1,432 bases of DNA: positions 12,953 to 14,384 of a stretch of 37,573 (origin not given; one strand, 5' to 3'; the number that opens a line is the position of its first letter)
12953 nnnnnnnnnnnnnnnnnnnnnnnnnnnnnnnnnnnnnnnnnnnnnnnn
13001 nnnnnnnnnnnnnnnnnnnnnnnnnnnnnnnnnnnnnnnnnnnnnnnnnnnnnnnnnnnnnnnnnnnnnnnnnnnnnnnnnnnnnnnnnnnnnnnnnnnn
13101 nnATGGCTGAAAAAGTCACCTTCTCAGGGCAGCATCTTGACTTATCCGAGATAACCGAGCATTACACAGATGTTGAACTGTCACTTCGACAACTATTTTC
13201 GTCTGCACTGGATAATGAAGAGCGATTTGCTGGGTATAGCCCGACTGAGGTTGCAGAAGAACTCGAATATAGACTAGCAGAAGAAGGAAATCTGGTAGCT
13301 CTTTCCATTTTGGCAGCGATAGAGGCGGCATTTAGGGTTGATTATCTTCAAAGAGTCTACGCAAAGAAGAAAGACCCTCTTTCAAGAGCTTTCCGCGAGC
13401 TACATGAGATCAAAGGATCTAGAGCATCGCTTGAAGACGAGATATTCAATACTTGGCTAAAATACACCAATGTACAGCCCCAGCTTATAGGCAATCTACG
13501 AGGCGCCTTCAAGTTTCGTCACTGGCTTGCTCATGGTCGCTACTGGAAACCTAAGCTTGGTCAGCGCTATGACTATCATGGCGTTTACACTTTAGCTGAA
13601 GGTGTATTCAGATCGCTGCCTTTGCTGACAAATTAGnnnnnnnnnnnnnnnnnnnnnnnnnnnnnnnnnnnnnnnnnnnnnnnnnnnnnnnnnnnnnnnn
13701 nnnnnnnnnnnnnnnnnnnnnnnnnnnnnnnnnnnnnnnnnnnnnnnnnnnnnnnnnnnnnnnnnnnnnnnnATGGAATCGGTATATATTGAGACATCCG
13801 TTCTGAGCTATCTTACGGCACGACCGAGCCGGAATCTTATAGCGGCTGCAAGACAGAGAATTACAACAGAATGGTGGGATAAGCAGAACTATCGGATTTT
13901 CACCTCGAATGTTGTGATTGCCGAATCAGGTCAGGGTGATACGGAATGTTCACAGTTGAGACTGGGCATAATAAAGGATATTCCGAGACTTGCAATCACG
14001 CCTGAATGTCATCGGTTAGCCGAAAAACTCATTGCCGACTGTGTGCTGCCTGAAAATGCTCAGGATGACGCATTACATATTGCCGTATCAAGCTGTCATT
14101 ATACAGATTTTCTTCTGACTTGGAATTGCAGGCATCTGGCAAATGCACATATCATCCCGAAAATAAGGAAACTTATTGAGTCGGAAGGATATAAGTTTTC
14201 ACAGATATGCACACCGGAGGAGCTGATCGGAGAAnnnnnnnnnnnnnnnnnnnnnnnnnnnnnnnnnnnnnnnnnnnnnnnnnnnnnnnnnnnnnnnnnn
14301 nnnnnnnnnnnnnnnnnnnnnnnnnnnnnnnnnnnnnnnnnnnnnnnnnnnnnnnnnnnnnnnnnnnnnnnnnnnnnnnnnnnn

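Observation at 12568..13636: Translationally coupled pair: unrecognisable 180-aa protein plus HEPN-like (Rx4H) 177-aa protein. Best candidate for an undescribed toxin/abortive-infection module.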

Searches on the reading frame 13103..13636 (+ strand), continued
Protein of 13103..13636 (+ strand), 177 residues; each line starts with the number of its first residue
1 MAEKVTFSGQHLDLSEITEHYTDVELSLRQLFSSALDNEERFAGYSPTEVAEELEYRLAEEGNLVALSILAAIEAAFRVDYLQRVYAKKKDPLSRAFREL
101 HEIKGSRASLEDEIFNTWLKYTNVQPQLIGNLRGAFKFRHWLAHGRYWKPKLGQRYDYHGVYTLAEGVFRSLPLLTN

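Call 34: get_annotated_region(hit=H1, flank=5000)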
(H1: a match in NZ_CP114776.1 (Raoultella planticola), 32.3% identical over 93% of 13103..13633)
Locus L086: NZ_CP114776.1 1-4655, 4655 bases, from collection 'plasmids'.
description: Raoultella planticola strain RP_3045 plasmid p3045-4, complete sequence
organism: Raoultella planticola (NCBI taxid 575)
taxonomy: Bacteria; Pseudomonadota; Gammaproteobacteria; Enterobacterales; Enterobacteriaceae; Raoultella; Raoultella planticola
host: -; source: Homo sapiens,cell culture,Bronchoalveolar lavage fluid,bronchoalveolar lavage fluid; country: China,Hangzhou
typing (MOB-suite, as given by PLSDB): non-mobilizable; replicon ColRNAI_rep_cluster_1987
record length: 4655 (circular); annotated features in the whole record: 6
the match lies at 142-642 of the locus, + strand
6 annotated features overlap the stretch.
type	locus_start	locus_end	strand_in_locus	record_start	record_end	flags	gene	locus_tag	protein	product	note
CDS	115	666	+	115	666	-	-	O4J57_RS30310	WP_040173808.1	hypothetical protein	-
CDS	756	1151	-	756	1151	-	-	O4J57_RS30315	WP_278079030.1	hypothetical protein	-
CDS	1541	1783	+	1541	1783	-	-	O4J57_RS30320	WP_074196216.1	hypothetical protein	-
CDS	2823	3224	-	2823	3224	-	-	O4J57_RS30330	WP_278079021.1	helix-turn-helix domain-containing protein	-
CDS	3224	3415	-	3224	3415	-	-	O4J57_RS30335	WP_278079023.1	Rop family plasmid primer RNA-binding protein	-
CDS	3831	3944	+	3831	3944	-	-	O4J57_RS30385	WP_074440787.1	replication initiation protein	-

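Call 35: get_annotated_region(hit=H11, flank=8000)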
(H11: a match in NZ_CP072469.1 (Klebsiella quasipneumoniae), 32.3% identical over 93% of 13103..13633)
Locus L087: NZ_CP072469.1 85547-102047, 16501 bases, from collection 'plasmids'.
description: Klebsiella quasipneumoniae strain B6885 plasmid p1B6885, complete sequence
organism: Klebsiella quasipneumoniae (NCBI taxid 1463165)
taxonomy: Bacteria; Pseudomonadota; Gammaproteobacteria; Enterobacterales; Enterobacteriaceae; Klebsiella; Klebsiella quasipneumoniae
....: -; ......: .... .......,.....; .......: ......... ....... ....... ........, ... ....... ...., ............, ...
typing (MOB-suite, as given by PLSDB): non-mobilizable; replicon IncFIB
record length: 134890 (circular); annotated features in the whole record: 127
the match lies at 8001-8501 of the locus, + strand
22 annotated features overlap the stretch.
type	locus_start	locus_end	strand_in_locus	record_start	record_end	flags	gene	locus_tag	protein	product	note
CDS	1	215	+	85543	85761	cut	ccdA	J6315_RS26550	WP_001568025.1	type II toxin-antitoxin system antitoxin CcdA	-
CDS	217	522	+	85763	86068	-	ccdB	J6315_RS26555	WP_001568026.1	type II toxin-antitoxin system toxin CcdB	-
CDS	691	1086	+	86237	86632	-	-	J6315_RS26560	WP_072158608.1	hypothetical protein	-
CDS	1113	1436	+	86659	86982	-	-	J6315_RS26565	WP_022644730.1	hypothetical protein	-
CDS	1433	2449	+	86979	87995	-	-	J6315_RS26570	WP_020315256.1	hypothetical protein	-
CDS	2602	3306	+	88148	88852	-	-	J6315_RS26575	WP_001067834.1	IS6-like element IS26 family transposase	GO:0006313 - DNA transposition [Evidence IEA]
CDS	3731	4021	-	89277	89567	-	-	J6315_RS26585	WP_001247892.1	nucleotidyltransferase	-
CDS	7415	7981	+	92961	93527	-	-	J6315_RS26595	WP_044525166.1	hypothetical protein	-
CDS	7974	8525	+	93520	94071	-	-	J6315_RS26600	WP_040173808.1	hypothetical protein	-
CDS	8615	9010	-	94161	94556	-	-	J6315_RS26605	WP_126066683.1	hypothetical protein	-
CDS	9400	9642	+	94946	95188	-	-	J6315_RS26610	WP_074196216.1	hypothetical protein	-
CDS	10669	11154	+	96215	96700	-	-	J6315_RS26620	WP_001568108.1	transglycosylase SLT domain-containing protein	-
CDS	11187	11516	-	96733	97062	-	-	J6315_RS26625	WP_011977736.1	DUF5983 family protein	-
CDS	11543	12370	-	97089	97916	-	-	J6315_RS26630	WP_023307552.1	DUF932 domain-containing protein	-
CDS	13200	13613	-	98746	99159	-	-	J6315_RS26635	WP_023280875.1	transcriptional regulator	-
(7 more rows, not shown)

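Call 63: search_protein_families(library=padloc, proteins=[L081:10705-11811:+, L081:11825-12940:+, L081:8741-9349:+, L087:7415-7978:+, L087:7974-8522:+], max_evalue=0.01)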
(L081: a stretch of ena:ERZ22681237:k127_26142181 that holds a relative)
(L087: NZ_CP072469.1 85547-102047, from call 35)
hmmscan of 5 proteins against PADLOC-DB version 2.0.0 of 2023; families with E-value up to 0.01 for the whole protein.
L081:10705-11811:+ (369 aa): 0 families

L081:11825-12940:+ (372 aa): 0 families

L081:8741-9349:+ (203 aa): 0 families

L087:7415-7978:+ (188 aa): 0 families

L087:7974-8522:+ (183 aa): 0 families

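Call 64: search_protein_families(library=pfam, proteins=[L081:10705-11811:+, L081:11825-12940:+, L081:8741-9349:+, L087:7415-7978:+, L087:7974-8522:+], max_evalue=0.01)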
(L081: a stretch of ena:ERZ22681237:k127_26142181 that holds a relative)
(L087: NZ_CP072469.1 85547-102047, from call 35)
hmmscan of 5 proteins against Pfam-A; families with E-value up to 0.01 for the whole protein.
L081:10705-11811:+ (369 aa): 2 families
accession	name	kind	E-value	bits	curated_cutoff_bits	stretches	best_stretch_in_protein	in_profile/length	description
PF13173.12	AAA_14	-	0.0002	21.8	27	0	133-192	53-104/129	AAA domain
PF01637.24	ATPase_2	-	0.00057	20.2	33.2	1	19-193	12-162/225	ATPase domain predominantly from Archaea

L081:11825-12940:+ (372 aa): 1 family
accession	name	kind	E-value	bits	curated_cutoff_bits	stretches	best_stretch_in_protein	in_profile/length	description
PF00589.27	Phage_integrase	-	0.0021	18.3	27.1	1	184-345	19-154/172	Phage integrase family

L081:8741-9349:+ (203 aa): 0 families

L087:7415-7978:+ (188 aa): 0 families

L087:7974-8522:+ (183 aa): 1 family
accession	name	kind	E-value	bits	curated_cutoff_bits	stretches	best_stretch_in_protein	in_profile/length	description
PF15582.11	Imm65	-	0.0074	15.6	25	0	64-109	262-308/321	Immunity protein 65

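Call 68: fold_search(model_id=the predicted structure, library=viral)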
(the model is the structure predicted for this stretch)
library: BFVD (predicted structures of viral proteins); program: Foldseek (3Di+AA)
matches with E <= 10: 161; with E <= 0.001: 0
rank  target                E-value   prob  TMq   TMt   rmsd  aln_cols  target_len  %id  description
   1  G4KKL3                3.0e-01  0.20  0.24  0.20  15.1       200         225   14  (no name in the UniProt tables at hand)
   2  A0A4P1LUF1            4.1e-01  0.30  0.26  0.29  14.9       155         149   14  (no name in the UniProt tables at hand)
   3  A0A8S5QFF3            6.6e-01  0.13  0.21  0.24  12.8       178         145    8  HEPN domain-containing protein [Siphoviridae sp. ct73D3]
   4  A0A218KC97            8.1e-01  0.13  0.19  0.06  16.6       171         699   13  Minor extracellular protease Epr GA-like domain-containing protein [Bacillus phage PBC2]
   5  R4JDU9                8.5e-01  0.18  0.25  0.26  20.8       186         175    8  Uncharacterized protein [Bacillus phage SIOphi]
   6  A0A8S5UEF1            8.9e-01  0.08  0.16  0.09  20.4       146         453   16  CDI toxin-like protein [Siphoviridae sp. ctdj515]
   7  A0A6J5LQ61            1.2e+00  0.09  0.22  0.20  23.0       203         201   10  Uncharacterized protein [uncultured Caudovirales phage]
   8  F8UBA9                1.3e+00  0.10  0.23  0.20  13.2       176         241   11  (no name in the UniProt tables at hand)
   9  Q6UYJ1                1.6e+00  0.04  0.17  0.05  19.8       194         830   13  Tape measure protein [Burkholderia phage BcepNazgul]
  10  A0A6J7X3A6            1.7e+00  0.07  0.16  0.21  17.9       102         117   13  Uncharacterized protein [uncultured Caudovirales phage]
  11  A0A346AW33            1.8e+00  0.11  0.24  0.14  19.2       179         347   10  (no name in the UniProt tables at hand)
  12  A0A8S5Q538            1.8e+00  0.08  0.23  0.06  16.9       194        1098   14  Intein splicing domain [Siphoviridae sp. ctHiz26]
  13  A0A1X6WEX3            1.9e+00  0.16  0.32  0.33  16.4       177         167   11  (no name in the UniProt tables at hand)
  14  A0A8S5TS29            1.9e+00  0.09  0.19  0.27  21.1       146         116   13  Uncharacterized protein [Siphoviridae sp. ctEw721]
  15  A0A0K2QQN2            1.9e+00  0.09  0.21  0.20  19.0       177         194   12  Uncharacterized protein [Ralstonia phage RSF1]
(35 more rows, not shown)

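Call 75: search_protein_families(library=pfam, alignment_id=A4, max_evalue=0.00001)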
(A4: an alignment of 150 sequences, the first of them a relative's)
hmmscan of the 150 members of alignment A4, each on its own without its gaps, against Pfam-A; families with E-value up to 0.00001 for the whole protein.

A. member 1, L001:6526-7359:+ (278 aa): 2 families
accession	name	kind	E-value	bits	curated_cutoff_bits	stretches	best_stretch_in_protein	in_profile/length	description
PF01739.24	CheR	-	2.7e-56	190.5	27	1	75-265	2-188/195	CheR methyltransferase, SAM binding domain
PF03705.20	CheR_N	-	3.1e-12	46.4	27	1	7-53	1-47/53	CheR methyltransferase, all-alpha domain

B. families by the number of members that match (of 150 scanned): 138 families (the first 25 are shown)
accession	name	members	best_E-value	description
PF13145.12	Rotamase_2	6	1.1e-15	PPIC-type PPIASE domain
PF00639.27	Rotamase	6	2.1e-13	PPIC-type PPIASE domain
PF13616.12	Rotamase_3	6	2.9e-11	PPIC-type PPIASE domain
PF13378.12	MR_MLE_C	5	3e-45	Enolase C-terminal domain-like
PF02746.21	MR_MLE_N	5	2e-11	Mandelate racemase / muconate lactonizing enzyme, N-terminal domain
PF18911.6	PKD_4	3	1.3e-14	PKD domain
PF00801.26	PKD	3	2.1e-10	PKD domain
PF00749.27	tRNA-synt_1c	2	3.8e-106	tRNA synthetases class I (E and Q), catalytic domain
PF00501.34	AMP-binding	2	8.2e-91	AMP-binding enzyme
PF03060.21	NMO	2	8.3e-82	Nitronate monooxygenase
PF00361.26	Proton_antipo_M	2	2.9e-53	NADH:quinone oxidoreductase/Mrp antiporter, TM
PF00155.27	Aminotran_1_2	2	4.7e-37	Aminotransferase class I and II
PF07992.20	Pyr_redox_2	2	5.7e-30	Pyridine nucleotide-disulphide oxidoreductase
PF13193.12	AMP-binding_C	2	1.2e-25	AMP-binding enzyme C-terminal domain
PF00009.33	GTP_EFTU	2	1.7e-25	Elongation factor Tu GTP binding domain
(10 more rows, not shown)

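Call 76: search_protein_families(library=padloc, alignment_id=A4, max_evalue=1e-8)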
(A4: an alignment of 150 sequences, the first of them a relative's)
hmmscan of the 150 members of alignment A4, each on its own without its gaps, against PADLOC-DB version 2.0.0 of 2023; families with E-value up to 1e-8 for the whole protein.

A. member 1, L001:6526-7359:+ (278 aa): 0 families

B. families by the number of members that match (of 150 scanned): 98 families (the first 25 are shown)
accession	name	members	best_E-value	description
PDLC04135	mad3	2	1.2e-30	mads_3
PDLC02335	AbiLi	2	1.9e-24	AbiLi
PDLC02980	AriA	2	8.2e-24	-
PDLC04140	mad8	2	4.7e-11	mads_8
PDLC00307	PtuA1|PtuA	1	2.4e-156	AAA ATPase domain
PDLC00270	PtuA1|PtuA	1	4.7e-112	AAA ATPase domain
PDLC04154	HEC-06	1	2e-39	-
PDLC04157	HEC-06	1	4.5e-39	-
PDLC02693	Orf5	1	7.9e-39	Orf5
PDLC02695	Orf5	1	1.4e-36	Orf5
PDLC04155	HEC-06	1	8.9e-36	-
PDLC02687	Orf5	1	5.2e-35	Orf5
PDLC02701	Orf5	1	1.2e-30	Orf5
PDLC02686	Orf5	1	6.6e-30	Orf5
PDLC02700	Orf5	1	1.1e-26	Orf5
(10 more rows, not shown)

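Call 94: search_protein_families(library=phrogs, proteins=[window:13103-13633:+, L087:7415-7978:+, L087:7974-8522:+], max_evalue=0.1)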
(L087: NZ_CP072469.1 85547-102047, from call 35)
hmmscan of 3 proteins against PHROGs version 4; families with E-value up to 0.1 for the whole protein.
window:13103-13633:+ (177 aa): 0 families

L087:7415-7978:+ (188 aa): 0 families

L087:7974-8522:+ (183 aa): 1 family
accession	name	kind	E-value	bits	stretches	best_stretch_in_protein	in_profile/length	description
phrog_21240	-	unknown function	0.091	13.7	0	15-54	40-78/89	-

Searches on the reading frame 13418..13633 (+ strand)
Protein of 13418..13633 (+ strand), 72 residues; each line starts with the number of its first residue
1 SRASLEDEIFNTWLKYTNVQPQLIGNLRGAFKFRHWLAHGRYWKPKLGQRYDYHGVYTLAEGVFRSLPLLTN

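Call 72: search_solved_structures(query=A3, max_evalue=10, show_alignments=5)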
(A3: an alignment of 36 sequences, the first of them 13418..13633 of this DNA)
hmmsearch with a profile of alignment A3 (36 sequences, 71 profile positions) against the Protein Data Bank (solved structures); distinct sequences matched with E-value up to 10: 1.
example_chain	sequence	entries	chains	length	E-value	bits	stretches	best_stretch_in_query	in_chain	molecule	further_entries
7ood_w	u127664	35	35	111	0.69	13.1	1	12-48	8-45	50S ribosomal protein L29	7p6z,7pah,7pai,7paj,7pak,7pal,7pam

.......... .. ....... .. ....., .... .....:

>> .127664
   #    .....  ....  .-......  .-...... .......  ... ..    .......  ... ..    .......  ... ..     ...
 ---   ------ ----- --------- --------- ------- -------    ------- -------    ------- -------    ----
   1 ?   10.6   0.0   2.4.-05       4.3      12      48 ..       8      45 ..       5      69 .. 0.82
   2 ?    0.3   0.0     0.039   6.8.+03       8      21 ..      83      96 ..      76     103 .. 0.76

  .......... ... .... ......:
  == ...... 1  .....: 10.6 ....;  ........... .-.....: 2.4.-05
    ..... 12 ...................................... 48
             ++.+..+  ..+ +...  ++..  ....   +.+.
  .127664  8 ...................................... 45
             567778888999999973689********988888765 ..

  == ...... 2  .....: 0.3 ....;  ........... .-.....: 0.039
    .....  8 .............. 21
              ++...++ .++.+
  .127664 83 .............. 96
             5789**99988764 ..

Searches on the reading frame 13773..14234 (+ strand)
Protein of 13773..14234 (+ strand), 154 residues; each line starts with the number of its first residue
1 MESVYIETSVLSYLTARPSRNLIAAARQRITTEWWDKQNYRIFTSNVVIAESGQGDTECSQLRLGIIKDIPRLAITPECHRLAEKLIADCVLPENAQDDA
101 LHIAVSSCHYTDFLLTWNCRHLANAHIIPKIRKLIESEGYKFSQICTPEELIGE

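Call 3: search_protein_families(library=pfam, proteins=[window:13773-14234:+], max_evalue=1)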
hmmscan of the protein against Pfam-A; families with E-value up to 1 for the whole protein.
window:13773-14234:+ (154 aa): 1 family
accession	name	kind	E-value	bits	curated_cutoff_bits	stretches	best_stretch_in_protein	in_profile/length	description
PF01850.27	PIN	-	0.01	16.9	23.6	1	4-58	1-47/120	PIN domain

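Call 4: search_protein_families(library=padloc, proteins=[window:13773-14234:+], max_evalue=1)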
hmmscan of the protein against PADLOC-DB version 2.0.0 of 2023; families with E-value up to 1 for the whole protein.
window:13773-14234:+ (154 aa): 0 families

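Call 5: search_protein_families(library=ncbifam, proteins=[window:13773-14234:+], max_evalue=1)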
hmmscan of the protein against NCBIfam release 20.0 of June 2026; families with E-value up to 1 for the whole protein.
window:13773-14234:+ (154 aa): 0 families

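Call 93: search_solved_structures(query=window:13773-14234:+, max_evalue=1, show_alignments=1)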
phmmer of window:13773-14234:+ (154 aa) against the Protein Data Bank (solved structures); distinct sequences matched with E-value up to 1: 2.
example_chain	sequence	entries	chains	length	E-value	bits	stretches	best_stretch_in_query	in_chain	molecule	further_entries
2y8d_A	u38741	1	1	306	0.65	13.2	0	32-74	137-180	ERYTHROCYTE MEMBRANE PROTEIN 1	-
2lr0_A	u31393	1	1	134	0.99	12.6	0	124-151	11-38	P-loop ntpase fold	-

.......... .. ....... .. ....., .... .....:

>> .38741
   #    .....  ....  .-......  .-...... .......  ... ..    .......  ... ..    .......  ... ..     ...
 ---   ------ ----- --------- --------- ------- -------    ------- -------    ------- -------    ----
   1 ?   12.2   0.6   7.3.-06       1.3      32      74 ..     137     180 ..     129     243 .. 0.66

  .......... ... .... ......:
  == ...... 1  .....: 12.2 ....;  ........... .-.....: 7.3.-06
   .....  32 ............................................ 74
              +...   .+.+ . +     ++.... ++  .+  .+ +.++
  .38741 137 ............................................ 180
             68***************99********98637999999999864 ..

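Call 94: search_protein_families(library=phrogs, proteins=[window:13773-14234:+], max_evalue=0.1)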
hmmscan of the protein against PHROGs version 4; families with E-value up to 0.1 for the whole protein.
window:13773-14234:+ (154 aa): 0 families
